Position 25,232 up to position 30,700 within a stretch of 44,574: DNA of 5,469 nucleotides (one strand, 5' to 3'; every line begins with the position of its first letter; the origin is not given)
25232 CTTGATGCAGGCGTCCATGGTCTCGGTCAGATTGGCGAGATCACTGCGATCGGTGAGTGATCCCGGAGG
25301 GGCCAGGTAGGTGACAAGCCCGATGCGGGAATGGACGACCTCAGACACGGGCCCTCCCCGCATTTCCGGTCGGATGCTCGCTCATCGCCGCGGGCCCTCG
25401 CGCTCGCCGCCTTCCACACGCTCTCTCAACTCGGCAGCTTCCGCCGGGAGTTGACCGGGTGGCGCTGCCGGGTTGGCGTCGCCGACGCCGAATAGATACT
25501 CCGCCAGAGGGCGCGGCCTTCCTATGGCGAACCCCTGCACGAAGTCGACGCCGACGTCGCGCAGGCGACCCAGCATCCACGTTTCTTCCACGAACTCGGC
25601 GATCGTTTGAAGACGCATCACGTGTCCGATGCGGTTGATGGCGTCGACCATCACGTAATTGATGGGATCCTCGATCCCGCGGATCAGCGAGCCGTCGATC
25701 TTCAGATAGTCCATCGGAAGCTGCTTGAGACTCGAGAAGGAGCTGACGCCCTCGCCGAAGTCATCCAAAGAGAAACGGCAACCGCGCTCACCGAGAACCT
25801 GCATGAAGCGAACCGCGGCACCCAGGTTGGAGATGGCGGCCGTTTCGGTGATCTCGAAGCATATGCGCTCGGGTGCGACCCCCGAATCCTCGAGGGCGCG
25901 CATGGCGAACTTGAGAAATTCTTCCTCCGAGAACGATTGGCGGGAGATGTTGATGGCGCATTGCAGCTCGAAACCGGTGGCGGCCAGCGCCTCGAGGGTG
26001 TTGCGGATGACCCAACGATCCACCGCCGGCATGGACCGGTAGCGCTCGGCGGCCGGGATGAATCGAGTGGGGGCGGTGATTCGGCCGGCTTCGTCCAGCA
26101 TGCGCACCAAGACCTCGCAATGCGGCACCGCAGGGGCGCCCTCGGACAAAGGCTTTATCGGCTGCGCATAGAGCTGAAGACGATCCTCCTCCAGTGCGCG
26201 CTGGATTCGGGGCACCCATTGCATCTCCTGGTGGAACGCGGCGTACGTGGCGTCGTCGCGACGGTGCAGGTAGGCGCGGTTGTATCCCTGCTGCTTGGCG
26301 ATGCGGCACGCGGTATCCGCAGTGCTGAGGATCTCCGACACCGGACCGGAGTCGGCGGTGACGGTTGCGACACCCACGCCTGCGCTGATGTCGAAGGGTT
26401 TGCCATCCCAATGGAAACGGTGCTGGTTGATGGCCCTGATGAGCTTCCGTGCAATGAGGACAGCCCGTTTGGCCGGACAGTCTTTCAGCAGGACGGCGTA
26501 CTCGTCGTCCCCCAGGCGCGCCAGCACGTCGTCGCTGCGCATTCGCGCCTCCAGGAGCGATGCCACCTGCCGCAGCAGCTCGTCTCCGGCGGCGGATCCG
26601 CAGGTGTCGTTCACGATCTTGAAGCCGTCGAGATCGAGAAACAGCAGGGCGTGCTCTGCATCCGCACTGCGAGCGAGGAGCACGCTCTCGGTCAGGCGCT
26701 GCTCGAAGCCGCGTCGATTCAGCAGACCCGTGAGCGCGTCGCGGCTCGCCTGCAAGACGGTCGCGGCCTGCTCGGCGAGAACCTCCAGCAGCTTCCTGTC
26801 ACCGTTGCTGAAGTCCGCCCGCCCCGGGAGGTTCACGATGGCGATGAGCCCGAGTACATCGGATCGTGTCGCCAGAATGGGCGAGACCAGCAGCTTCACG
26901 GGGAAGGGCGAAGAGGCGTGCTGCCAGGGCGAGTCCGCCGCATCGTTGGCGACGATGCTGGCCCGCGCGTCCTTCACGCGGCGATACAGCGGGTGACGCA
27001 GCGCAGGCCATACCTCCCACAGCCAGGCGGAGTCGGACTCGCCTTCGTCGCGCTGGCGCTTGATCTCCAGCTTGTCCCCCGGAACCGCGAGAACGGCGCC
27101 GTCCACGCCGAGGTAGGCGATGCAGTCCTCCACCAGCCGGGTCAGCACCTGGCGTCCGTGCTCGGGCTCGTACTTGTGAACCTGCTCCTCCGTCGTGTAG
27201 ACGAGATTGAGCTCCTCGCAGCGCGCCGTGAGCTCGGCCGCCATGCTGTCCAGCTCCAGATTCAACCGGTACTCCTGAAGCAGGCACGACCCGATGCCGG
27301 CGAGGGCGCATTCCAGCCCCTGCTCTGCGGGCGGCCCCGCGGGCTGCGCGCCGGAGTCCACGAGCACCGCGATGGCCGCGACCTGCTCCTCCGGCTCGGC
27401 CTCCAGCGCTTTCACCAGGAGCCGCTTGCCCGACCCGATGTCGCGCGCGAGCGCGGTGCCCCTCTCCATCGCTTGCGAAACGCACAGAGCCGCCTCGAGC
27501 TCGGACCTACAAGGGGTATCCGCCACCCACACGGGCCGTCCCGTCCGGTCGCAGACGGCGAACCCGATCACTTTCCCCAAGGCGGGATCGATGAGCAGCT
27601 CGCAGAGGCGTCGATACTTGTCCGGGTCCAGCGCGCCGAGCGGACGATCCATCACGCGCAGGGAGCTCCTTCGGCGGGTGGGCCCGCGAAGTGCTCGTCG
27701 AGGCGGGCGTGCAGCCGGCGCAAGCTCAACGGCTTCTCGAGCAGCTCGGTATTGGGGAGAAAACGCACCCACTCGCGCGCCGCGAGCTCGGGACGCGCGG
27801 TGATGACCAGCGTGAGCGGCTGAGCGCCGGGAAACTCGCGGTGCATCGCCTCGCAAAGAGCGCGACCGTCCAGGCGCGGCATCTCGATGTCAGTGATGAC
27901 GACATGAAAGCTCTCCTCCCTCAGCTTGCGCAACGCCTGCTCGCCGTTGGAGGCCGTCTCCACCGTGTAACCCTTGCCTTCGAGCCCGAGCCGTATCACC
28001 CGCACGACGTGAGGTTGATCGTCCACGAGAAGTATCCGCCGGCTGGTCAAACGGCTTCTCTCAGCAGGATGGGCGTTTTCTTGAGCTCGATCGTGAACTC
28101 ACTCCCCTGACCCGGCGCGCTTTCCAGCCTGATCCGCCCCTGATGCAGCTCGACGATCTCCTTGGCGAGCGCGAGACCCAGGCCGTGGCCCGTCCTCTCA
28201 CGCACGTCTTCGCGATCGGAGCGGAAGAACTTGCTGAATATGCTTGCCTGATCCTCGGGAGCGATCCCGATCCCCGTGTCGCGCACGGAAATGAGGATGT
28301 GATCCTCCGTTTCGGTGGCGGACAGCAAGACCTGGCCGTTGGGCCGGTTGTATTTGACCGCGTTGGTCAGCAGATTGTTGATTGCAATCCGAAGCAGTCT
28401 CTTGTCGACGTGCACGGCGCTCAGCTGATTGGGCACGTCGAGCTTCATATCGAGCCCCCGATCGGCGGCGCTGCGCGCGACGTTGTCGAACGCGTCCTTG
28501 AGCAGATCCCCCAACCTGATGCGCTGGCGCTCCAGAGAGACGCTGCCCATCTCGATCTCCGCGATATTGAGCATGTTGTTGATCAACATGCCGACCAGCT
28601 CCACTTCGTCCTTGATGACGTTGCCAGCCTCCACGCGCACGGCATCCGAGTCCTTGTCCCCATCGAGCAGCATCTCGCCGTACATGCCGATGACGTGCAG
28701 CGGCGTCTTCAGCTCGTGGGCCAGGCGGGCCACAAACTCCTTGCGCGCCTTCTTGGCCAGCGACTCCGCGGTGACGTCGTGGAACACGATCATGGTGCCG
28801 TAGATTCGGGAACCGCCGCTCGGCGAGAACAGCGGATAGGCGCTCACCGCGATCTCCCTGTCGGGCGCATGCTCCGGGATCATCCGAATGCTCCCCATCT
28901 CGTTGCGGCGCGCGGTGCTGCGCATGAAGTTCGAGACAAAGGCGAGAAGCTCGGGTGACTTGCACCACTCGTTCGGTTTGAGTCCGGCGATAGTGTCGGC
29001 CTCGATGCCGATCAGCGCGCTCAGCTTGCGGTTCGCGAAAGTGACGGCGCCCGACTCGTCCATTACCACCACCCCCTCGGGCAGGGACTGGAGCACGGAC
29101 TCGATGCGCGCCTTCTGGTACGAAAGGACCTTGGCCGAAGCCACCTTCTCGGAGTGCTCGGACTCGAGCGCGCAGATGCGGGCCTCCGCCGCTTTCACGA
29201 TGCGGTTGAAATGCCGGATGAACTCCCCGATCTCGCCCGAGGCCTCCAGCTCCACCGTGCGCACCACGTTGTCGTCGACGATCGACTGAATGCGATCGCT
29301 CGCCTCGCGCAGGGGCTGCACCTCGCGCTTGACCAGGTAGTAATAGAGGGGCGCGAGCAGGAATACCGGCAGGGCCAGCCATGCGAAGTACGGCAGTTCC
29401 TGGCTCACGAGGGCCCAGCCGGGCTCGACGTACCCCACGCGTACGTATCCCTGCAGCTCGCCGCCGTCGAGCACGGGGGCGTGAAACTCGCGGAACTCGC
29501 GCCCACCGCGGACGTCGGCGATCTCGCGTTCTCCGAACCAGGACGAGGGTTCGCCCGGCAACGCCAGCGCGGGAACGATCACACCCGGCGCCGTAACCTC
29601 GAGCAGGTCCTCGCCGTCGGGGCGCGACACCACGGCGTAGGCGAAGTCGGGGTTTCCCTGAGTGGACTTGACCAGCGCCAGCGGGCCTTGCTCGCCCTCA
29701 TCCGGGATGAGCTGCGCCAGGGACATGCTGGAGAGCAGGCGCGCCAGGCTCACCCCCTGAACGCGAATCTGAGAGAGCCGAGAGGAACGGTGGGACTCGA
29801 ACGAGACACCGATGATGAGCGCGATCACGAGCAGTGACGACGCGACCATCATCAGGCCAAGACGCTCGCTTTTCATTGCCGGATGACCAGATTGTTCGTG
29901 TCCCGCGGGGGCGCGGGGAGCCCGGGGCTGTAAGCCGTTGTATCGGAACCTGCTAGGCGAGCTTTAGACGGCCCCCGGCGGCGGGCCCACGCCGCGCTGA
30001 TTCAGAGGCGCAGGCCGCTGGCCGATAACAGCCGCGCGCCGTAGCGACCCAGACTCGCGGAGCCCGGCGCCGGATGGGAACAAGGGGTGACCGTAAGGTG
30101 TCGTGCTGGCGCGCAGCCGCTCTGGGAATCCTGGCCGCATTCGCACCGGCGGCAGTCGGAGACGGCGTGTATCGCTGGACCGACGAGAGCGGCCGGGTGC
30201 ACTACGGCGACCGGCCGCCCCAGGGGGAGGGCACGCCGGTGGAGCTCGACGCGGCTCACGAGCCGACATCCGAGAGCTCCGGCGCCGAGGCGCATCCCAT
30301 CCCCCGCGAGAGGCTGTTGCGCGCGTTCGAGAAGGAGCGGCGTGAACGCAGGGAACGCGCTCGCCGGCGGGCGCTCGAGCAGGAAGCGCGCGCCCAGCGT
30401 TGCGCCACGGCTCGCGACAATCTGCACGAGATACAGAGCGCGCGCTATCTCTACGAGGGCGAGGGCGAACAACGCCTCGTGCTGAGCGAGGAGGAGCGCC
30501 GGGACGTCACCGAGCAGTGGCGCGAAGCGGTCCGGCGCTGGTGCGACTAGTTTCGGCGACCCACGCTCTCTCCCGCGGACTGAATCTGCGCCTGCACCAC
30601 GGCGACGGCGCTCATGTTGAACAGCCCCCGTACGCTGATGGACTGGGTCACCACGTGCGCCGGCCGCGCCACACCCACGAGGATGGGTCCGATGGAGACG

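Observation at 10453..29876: Self-contained type IV filament locus (MSHA/T2SS hybrid) without a secretin, carrying its own c-di-GMP, cAMP and phosphorelay genes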

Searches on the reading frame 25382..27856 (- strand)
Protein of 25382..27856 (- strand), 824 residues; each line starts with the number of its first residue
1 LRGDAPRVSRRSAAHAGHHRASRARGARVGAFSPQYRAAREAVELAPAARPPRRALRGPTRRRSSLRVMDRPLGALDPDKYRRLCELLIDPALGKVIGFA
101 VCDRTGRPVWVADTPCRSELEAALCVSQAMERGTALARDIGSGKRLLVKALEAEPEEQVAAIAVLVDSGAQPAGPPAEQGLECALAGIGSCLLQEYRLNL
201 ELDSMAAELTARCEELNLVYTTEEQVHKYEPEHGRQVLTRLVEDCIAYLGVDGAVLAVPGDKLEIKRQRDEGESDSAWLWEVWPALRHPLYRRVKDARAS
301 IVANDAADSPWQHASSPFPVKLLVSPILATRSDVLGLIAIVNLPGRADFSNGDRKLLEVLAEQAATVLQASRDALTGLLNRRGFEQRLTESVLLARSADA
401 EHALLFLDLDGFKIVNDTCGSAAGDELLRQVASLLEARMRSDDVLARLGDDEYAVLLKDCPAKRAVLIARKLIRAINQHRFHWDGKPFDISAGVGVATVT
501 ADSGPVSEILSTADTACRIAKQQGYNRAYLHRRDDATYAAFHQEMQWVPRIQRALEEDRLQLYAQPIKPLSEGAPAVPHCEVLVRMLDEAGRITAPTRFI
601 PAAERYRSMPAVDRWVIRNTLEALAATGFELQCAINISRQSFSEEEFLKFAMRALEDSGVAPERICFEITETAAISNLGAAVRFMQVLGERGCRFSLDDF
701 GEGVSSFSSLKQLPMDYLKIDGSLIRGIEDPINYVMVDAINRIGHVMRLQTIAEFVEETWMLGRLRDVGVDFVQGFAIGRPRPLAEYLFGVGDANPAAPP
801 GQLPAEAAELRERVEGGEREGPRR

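Call 6: search_protein_families(library=pfam, max_evalue=0.01, proteins=[window:25382-27856:-])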
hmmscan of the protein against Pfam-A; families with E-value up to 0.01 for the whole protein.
window:25382-27856:- (824 aa): 5 families
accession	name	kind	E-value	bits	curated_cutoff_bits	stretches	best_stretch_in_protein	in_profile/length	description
PF00563.25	EAL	-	1.6e-56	191.8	31.3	1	550-781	3-236/236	EAL domain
PF00990.26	GGDEF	-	2.6e-37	128.5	23.8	1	370-527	1-161/161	Diguanylate cyclase, GGDEF domain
PF01590.32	GAF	-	3.3e-08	34.6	22.4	1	236-367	4-132/133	GAF domain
PF13185.12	GAF_2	-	2.1e-06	28.4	28.6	1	236-369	6-136/136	GAF domain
PF13492.12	GAF_3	-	1.8e-05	25.6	27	1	314-369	75-128/129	GAF domain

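Call 31: search_protein_families(library=ncbifam, max_evalue=0.001, proteins=[window:25382-27652:-])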
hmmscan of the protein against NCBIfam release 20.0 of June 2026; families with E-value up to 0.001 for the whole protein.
window:25382-27652:- (756 aa): 28 families (the best 25 are shown)
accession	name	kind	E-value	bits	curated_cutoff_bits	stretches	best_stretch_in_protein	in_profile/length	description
NF007298.0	PRK09776.1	equivalog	5.7e-117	392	1135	1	301-720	683-1103/1111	diguanylate cyclase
NF045675.1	PhdiestaseDibA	equivalog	5.2e-75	253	980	1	302-716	203-618/623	phosphodiesterase DibA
NF007474.0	PRK10060.1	equivalog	5.1e-60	203.4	782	1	299-718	234-649/663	cyclic di-GMP phosphodiesterase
NF053781.1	cdiGMPphdstlr2612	equivalog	1.3e-56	192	1600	1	295-717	833-1259/1268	Tlr1612 family c-di-GMP phosphodiesterase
NF045673.1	c-di-GMPRcptLapD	equivalog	6.5e-53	180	1020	1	300-715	234-646/647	cyclic di-GMP receptor LapD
NF008467.0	PRK11359.1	equivalog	3.1e-49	167.7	857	1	305-716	379-785/800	oxygen-sensing cyclic-di-GMP phosphodiesterase DosP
NF052458.1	PhdiestGepA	equivalog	2.6e-47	161.5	1200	1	301-719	424-837/840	phosphodiesterase GepA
NF008807.1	PRK11829.1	equivalog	3.6e-43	147.6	733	1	291-719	230-658/670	biofilm formation regulator HmsP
NF008281.1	PRK11059.1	equivalog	6.9e-40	136.9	663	1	301-713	220-629/633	RNase E specificity factor CsrD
TIGR00254.1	GGDEF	domain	7.7e-37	126.6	37.4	1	301-462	4-166/168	diguanylate cyclase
NF007423.1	PRK09966.1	equivalog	1.9e-36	125.8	325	1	293-448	230-385/390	diguanylate cyclase DgcN/YfiN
NF038266.1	diguan_SiaD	equivalog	1e-33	116.8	290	1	301-459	93-251/252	biofilm regulation diguanylate cyclase SiaD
NF007135.0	PRK09581.1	equivalog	3.5e-32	111.8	474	1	297-461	287-453/457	PleD family two-component system response regulator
NF007380.0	PRK09894.1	equivalog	3.7e-30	105.3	256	1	294-464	121-288/296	diguanylate cyclase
NF052596.1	RR_EAL_PvrR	equivalog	1.6e-26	92.9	580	1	476-713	140-379/398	response regulator cyclic di-GMP phosphodiesterase PvrR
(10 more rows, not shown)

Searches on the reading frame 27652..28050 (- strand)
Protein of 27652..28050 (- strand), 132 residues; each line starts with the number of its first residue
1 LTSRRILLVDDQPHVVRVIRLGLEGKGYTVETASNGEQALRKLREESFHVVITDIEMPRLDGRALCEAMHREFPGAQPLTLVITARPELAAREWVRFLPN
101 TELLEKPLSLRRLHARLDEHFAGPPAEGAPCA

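Call 6: search_protein_families(library=pfam, max_evalue=0.01, proteins=[window:27652-28050:-])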
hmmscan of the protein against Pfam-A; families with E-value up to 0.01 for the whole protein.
window:27652-28050:- (132 aa): 2 families
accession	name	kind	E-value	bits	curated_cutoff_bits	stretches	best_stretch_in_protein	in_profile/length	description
PF00072.30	Response_reg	-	1e-20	74.4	30.2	1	6-117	1-110/111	Response regulator receiver domain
PF23198.2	PDE8A_N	-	0.0036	17.6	29.6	1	15-72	22-80/147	PDE8A-like, N-terminal domain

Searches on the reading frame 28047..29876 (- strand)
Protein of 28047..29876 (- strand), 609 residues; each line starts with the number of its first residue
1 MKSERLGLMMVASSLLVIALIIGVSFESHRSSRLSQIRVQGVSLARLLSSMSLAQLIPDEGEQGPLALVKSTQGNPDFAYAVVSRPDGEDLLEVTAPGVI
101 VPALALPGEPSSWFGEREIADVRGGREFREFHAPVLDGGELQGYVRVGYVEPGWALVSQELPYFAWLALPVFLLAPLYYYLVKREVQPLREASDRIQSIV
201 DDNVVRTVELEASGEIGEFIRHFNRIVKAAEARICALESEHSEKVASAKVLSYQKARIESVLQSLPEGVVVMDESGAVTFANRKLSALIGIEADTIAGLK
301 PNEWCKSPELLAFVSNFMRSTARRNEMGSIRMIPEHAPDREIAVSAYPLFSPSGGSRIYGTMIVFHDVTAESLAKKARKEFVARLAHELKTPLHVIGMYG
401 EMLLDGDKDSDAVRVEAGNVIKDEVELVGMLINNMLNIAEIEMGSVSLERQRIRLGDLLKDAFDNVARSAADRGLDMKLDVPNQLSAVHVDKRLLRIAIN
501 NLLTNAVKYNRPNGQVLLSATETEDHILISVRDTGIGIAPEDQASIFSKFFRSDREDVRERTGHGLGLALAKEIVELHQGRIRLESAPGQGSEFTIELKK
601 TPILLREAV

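Call 6: search_protein_families(library=pfam, max_evalue=0.01, proteins=[window:28047-29876:-])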
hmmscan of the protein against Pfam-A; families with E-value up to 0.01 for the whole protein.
window:28047-29876:- (609 aa): 8 families
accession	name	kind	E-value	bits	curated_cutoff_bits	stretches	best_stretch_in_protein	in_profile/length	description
PF02518.31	HATPase_c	-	6e-30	104.4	26.4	1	491-601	2-110/111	Histidine kinase-, DNA gyrase B-, and HSP90-like ATPase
PF00512.31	HisKA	-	2.1e-13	50.5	26.9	1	377-443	1-65/66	His Kinase A (phospho-acceptor) domain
PF08448.16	PAS_4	-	1.5e-06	28.8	23.1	1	262-371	1-108/110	PAS fold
PF13581.12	HATPase_c_2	-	4.5e-06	27.1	27.4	1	495-577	32-111/127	Histidine kinase-like ATPase domain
PF00989.32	PAS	-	1.5e-05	25.4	22.6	1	257-367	2-112/113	PAS fold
PF13188.13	PAS_8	-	5.9e-05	23.3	21.8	1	256-298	1-40/65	PAS domain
PF13426.13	PAS_9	-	0.00029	21.5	27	1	266-370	1-103/103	PAS domain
PF24820.1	Diguanyl_cycl_sensor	-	0.0043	17.4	28.1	1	262-330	2-70/109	Diguanylate cyclase-like sensor domain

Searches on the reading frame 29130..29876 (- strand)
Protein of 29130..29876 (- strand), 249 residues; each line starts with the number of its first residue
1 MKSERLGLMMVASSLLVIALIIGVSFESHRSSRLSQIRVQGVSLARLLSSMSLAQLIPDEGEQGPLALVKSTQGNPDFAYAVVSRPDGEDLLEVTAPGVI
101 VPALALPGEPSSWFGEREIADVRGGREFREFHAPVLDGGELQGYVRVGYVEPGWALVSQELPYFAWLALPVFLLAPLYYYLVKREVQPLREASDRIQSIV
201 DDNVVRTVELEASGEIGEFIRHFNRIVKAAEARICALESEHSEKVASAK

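Call 51: search_protein_families(library=pfam, max_evalue=5, proteins=[window:29130-29876:-])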
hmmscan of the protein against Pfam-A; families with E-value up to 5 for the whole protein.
seq(249 aa): 2 families
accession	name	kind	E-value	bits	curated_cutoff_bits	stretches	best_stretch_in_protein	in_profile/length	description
PF17203.10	sCache_3_2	-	0.035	14.6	28.4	1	38-152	11-129/140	Single cache domain 3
PF00672.30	HAMP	-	0.066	14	25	1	181-228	2-49/53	HAMP domain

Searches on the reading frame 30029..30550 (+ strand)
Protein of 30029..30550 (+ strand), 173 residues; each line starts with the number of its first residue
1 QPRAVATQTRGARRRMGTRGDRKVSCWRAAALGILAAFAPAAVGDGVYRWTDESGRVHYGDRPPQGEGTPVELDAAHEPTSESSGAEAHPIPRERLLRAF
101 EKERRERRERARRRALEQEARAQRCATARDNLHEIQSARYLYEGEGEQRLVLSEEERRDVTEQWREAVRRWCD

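Call 17: search_protein_families(library=pfam, max_evalue=0.001, proteins=[window:30029-30550:+])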
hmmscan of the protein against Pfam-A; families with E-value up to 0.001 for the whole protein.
window:30029-30550:+ (173 aa): 1 family
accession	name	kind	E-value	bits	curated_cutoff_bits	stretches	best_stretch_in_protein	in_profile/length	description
PF13511.11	DUF4124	-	6.2e-13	49.2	22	1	35-82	2-49/56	Domain of unknown function (DUF4124)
